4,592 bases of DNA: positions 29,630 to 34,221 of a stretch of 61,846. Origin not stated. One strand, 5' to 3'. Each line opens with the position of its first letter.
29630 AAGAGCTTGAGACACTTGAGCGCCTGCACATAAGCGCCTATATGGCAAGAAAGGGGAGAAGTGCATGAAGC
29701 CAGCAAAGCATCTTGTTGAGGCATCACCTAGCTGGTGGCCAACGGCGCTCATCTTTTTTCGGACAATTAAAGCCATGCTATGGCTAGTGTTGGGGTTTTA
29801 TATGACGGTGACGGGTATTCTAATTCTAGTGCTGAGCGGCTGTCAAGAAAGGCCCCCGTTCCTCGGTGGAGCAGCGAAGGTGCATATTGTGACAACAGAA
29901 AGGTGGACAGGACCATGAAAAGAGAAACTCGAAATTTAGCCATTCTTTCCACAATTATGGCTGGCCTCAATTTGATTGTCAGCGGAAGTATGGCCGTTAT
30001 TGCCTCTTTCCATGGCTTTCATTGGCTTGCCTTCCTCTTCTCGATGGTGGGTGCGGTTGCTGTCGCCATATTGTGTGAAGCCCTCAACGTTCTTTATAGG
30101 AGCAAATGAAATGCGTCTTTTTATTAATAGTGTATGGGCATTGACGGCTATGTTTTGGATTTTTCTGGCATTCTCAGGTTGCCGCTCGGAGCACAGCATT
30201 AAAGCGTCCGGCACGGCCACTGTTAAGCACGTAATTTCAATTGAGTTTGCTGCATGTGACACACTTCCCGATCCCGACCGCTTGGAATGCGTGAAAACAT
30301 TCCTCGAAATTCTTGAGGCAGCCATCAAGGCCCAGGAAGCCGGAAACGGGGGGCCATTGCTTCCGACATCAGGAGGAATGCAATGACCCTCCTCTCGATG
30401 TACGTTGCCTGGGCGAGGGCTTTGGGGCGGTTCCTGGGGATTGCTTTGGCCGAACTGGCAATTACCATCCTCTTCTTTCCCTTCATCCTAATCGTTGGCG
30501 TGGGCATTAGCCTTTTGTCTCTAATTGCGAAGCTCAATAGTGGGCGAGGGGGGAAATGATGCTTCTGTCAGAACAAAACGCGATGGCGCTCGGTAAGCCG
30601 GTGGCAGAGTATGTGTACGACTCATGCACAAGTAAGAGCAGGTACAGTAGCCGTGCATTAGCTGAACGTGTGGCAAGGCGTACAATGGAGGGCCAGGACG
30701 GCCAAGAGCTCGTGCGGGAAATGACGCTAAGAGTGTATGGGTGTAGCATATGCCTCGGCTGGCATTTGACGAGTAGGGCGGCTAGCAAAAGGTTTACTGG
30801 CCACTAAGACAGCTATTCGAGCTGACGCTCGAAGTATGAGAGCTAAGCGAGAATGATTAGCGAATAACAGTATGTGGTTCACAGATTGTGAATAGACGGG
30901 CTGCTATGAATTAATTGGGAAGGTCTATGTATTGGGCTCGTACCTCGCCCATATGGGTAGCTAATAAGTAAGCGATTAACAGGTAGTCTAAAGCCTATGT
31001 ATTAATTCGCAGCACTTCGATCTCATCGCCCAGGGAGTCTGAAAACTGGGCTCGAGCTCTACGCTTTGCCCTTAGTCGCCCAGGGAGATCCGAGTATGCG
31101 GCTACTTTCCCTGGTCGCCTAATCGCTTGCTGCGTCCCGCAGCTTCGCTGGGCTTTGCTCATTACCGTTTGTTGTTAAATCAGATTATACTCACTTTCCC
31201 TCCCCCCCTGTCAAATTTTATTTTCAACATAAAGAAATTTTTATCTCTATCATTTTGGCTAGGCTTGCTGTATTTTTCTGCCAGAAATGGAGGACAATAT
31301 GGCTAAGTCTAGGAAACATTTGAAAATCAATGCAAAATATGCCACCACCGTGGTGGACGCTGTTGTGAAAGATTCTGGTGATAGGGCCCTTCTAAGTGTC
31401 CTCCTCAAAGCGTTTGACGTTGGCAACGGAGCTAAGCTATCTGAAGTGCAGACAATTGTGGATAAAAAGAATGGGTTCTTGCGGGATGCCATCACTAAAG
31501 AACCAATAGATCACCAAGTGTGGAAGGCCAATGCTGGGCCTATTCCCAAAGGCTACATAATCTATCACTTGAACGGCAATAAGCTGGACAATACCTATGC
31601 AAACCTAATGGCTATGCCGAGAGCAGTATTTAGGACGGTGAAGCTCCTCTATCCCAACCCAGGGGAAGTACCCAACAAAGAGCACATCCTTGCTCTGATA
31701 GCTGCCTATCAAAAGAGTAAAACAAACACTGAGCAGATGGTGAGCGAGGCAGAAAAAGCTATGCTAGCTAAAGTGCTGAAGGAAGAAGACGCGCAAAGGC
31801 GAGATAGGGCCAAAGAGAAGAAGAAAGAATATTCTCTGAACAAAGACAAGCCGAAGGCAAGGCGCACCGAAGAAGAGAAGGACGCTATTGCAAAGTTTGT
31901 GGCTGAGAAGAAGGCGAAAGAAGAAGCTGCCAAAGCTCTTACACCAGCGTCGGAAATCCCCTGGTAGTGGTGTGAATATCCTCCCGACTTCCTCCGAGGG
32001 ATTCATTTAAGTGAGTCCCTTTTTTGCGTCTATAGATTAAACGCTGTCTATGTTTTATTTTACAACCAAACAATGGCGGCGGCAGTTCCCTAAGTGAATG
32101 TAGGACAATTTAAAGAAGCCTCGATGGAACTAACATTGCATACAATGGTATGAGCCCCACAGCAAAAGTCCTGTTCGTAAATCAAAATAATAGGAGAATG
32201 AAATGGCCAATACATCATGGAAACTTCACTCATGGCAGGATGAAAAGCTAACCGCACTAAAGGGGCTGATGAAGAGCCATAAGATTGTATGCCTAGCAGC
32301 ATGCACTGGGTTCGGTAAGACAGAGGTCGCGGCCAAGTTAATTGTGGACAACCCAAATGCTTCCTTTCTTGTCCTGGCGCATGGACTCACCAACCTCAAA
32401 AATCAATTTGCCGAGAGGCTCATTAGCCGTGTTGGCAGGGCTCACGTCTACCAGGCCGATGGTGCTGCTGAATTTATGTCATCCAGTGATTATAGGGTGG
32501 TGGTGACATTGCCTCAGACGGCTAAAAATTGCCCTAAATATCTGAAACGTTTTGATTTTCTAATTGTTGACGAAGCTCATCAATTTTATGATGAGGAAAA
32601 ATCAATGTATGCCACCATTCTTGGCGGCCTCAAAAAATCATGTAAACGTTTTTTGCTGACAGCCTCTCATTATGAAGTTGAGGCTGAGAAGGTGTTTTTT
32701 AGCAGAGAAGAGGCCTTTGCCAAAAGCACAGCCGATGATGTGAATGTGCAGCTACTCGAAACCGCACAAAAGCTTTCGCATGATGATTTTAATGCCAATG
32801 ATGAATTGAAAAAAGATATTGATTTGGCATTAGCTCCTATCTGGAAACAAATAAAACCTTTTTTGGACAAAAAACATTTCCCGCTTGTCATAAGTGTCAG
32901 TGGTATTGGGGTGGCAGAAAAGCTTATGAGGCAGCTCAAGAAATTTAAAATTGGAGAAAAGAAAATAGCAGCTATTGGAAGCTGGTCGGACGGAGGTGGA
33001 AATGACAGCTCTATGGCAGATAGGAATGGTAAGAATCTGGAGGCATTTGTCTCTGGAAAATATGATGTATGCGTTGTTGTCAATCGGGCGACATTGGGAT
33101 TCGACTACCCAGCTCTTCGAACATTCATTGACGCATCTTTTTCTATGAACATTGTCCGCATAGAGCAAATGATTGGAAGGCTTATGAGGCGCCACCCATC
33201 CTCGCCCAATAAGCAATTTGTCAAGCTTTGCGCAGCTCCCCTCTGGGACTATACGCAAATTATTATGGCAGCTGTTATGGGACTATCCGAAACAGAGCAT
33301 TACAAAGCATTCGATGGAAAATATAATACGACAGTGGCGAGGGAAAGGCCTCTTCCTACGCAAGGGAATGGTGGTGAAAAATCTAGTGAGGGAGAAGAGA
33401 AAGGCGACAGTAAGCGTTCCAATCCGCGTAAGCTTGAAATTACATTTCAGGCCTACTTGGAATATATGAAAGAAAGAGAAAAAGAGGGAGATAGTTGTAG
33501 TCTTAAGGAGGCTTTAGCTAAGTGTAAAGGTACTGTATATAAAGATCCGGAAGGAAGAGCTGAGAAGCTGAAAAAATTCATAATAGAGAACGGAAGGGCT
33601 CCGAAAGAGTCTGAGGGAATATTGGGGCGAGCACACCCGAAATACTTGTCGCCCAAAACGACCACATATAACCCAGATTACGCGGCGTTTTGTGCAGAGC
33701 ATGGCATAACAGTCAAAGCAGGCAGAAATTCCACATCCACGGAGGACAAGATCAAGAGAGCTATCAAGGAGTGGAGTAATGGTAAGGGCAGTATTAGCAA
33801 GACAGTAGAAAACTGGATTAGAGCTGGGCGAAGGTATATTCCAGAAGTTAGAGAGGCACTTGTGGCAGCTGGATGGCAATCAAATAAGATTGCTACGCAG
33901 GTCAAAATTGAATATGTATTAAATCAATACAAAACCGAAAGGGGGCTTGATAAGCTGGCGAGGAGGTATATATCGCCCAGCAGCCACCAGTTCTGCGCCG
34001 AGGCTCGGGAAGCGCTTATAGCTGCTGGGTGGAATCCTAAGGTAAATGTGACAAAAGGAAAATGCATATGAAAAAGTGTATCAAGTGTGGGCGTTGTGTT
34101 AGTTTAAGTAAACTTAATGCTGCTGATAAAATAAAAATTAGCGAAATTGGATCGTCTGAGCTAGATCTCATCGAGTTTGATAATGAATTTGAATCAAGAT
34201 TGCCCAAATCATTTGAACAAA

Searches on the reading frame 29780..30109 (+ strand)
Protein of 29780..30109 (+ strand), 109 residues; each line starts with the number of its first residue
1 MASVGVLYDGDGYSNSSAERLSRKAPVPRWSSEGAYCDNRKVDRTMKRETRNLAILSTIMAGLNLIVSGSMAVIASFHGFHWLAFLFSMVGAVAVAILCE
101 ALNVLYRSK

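Call 90: search_protein_families(library=phrogs, proteins=[window:29780-30109:+], max_evalue=1)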
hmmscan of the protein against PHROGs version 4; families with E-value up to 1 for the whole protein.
window:29780-30109:+ (109 aa): 3 families
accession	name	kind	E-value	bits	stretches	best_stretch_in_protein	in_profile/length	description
phrog_36218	-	unknown function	0.13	13.3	1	46-103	67-120/157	-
phrog_22406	-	unknown function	0.2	11.9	1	45-104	121-179/366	-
phrog_11576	-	unknown function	0.65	11.7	1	63-102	15-54/98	-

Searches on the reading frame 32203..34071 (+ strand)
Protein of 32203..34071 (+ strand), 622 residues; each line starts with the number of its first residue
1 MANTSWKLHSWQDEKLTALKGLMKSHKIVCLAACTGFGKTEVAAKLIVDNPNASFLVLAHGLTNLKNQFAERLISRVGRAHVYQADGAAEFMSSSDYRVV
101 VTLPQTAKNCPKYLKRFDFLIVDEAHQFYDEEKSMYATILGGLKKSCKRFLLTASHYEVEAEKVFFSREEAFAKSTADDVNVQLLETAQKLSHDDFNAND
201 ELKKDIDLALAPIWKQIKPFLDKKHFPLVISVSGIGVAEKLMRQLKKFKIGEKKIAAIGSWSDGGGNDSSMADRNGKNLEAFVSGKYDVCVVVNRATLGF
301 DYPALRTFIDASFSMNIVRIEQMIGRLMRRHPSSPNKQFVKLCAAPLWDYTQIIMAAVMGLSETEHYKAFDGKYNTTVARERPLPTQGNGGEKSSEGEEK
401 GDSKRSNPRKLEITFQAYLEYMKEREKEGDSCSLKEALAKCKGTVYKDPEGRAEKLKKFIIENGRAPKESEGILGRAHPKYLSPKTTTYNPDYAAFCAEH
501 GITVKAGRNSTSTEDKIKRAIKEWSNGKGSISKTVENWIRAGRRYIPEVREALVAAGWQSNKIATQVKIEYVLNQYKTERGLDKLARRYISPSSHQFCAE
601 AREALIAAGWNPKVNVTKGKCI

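Call 106: search_protein_families(library=pfam, proteins=[window:32203-34071:+], max_evalue=0.001)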
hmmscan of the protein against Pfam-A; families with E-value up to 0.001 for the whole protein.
window:32203-34071:+ (622 aa): 3 families
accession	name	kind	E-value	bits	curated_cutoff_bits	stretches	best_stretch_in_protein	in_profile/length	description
PF04851.21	ResIII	-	3.9e-13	50.1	22.5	1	7-154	3-160/164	Type III restriction enzyme, res subunit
PF00270.35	DEAD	-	2.5e-11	44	26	1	19-156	8-160/167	DEAD/DEAH box helicase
PF00271.37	Helicase_C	-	5.4e-06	27.1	23.5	1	274-330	53-109/110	Helicase conserved C-terminal domain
